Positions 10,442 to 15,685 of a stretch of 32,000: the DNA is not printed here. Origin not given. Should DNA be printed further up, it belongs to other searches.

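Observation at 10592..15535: Giant Mrr-like nuclease / NACHT / HEAT-repeat protein: candidate single-gene NLR-type immune sensor in a methane-cycling archaeon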

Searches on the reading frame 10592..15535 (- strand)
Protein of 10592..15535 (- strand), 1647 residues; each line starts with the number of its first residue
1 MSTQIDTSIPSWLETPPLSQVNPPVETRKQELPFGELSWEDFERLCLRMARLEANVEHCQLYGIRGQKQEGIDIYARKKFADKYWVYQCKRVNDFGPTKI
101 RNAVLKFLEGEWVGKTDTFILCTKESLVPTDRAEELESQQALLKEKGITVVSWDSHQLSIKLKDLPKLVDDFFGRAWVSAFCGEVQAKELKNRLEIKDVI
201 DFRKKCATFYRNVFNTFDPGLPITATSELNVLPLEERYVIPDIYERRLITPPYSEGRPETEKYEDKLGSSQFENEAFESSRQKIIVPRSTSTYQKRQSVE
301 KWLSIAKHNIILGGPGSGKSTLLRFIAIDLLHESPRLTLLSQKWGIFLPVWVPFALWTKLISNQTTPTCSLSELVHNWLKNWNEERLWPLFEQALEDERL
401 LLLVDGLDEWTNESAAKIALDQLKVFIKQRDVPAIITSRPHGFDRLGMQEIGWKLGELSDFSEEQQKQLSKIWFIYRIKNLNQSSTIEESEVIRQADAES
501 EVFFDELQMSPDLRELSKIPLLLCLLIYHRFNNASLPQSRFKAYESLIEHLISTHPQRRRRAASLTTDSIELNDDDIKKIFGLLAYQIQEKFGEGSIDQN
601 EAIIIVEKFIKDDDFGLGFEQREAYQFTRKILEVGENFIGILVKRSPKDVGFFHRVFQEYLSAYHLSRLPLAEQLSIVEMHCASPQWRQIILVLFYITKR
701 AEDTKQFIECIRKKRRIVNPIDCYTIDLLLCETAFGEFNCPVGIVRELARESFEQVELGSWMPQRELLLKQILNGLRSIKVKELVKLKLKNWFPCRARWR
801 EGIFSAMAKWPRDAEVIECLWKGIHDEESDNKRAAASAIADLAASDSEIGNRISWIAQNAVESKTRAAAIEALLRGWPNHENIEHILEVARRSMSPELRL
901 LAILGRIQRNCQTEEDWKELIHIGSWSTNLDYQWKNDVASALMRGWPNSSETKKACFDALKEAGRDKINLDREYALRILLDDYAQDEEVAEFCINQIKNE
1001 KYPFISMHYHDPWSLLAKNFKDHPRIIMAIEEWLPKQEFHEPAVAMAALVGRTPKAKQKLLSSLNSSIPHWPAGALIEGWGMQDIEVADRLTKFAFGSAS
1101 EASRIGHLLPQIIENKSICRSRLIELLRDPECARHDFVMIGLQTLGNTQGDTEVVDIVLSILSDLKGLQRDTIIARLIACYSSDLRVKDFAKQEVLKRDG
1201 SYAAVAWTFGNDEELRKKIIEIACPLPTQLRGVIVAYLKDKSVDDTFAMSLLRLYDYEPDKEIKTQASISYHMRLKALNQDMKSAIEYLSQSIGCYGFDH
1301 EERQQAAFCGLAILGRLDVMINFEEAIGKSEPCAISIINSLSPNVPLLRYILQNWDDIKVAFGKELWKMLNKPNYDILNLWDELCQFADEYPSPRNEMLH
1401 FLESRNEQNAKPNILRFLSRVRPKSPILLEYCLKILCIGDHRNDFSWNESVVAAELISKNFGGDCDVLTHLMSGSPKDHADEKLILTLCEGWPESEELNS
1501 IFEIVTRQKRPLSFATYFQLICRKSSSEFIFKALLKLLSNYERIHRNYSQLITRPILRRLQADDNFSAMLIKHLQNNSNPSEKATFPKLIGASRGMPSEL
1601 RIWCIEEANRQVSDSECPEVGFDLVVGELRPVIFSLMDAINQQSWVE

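Call 4: search_protein_families(library=pfam, proteins=[window:10592-15535:-], max_evalue=1)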
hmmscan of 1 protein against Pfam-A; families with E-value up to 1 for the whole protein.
window:10592-15535:- (1647 aa): 17 families
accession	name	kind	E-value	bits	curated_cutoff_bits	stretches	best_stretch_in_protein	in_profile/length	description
PF05729.18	NACHT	-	4e-08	33.7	26.7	1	310-474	4-164/167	NACHT domain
PF24883.2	NPHP3_N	-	3.4e-06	27.8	24.8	2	295-333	8-49/164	Nephrocystin 3, N-terminal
PF04471.18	Mrr_cat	-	0.0016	18.9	21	1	36-103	3-64/115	Restriction endonuclease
PF20720.3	nSTAND3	-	0.0017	18.5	27.2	1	301-334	9-45/155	Novel STAND NTPase 3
PF24389.1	ORC-CDC6-like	-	0.0053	16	27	1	306-333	32-59/571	ORC-CDC6-like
PF01580.24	FtsK_SpoIIIE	-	0.022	14.6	24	1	273-330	7-63/221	FtsK/SpoIIIE family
PF00005.33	ABC_tran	-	0.042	14.9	25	1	310-335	15-40/137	ABC transporter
PF25199.1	nSTAND_NTPase5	-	0.066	13.5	34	1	310-336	45-70/145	Novel STAND NTPase 5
PF03193.22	RsgA_GTPase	-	0.081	13.2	30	1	285-326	86-126/174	RsgA GTPase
PF13191.12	AAA_16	-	0.096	13.6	32.6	1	310-416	28-149/167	AAA ATPase domain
PF01935.23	DUF87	-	0.097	13.2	23.2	1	305-337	22-53/220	Helicase HerA, central domain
PF13401.12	AAA_22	-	0.1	13.3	27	1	310-438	9-122/130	AAA domain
PF13555.12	AAA_29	-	0.16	12.2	27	1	308-323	24-39/61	P-loop containing region of AAA domain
PF20703.3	nSTAND1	-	0.16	12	27.1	1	276-439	7-160/379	Novel STAND NTPase 1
PF01443.25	Viral_helicase1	-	0.27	11.5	21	1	310-335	2-27/228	Viral superfamily 1 RNA helicase core domain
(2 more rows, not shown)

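Call 5: search_protein_families(library=padloc, proteins=[window:10592-15535:-], max_evalue=1)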
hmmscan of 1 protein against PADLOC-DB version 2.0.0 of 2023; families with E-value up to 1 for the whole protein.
window:10592-15535:- (1647 aa): 8 families
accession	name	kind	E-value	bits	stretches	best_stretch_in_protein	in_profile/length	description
PDLC03852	LmuA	-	7.2e-05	20.9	1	38-156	19-139/336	-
PDLC04140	mad8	-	0.0015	16.1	1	306-344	27-67/314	mads_8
PDLC05051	PDC-S60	-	0.0015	14.7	1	291-429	373-492/1027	-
PDLC00269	PtuA1|PtuA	-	0.0083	13.4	1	306-335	32-61/446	AAA ATPase domain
PDLC00301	PtuA1|PtuA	-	0.011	12.7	1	300-331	29-60/429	AAA ATPase domain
PDLC02422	PprDinG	-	0.013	11.7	1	311-339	198-226/930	-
PDLC02470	BrxB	-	0.031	12.1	1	1357-1408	42-93/185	BrxB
PDLC00141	GajB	-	0.044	10.1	1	297-331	6-40/572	UrvD helicase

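Call 6: search_protein_families(library=ncbifam, proteins=[window:10592-15535:-], max_evalue=1)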
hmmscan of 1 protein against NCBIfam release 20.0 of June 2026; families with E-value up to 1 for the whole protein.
window:10592-15535:- (1647 aa): 7 families
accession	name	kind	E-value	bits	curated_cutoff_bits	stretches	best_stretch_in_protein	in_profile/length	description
NF058535.1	antiphage_EruA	equivalog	0.0013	17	1000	2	294-327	12-45/1318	NACHT domain-containing antiphage protein EruA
NF045998.1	cleave_ABC_plasm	equivalog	0.047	11.9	500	1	302-330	489-517/673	Mbov_0121 family peptidase domain-containing ABC transporter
NF007600.2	PRK10246.1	equivalog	0.058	11.3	750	1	311-342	35-66/1047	exonuclease subunit SbcC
NF000355.4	ribo_prot_ABC_F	equivalog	0.072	11.9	380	1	270-338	300-371/499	ribosomal protection-like ABC-F family protein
TIGR03873.1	F420-0_ABC_ATP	hypoth_equivalog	0.087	12.1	372.4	0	311-327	32-48/256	putative F420-0 ABC transporter ATP-binding protein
TIGR01448.2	helicase_RecD2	equivalog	0.13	10.3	500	1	294-327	318-352/713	SF1B family DNA helicase RecD2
NF010068.0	PRK13548.1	equivalog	0.14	11.2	261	1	307-341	32-66/261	heme ABC transporter ATP-binding protein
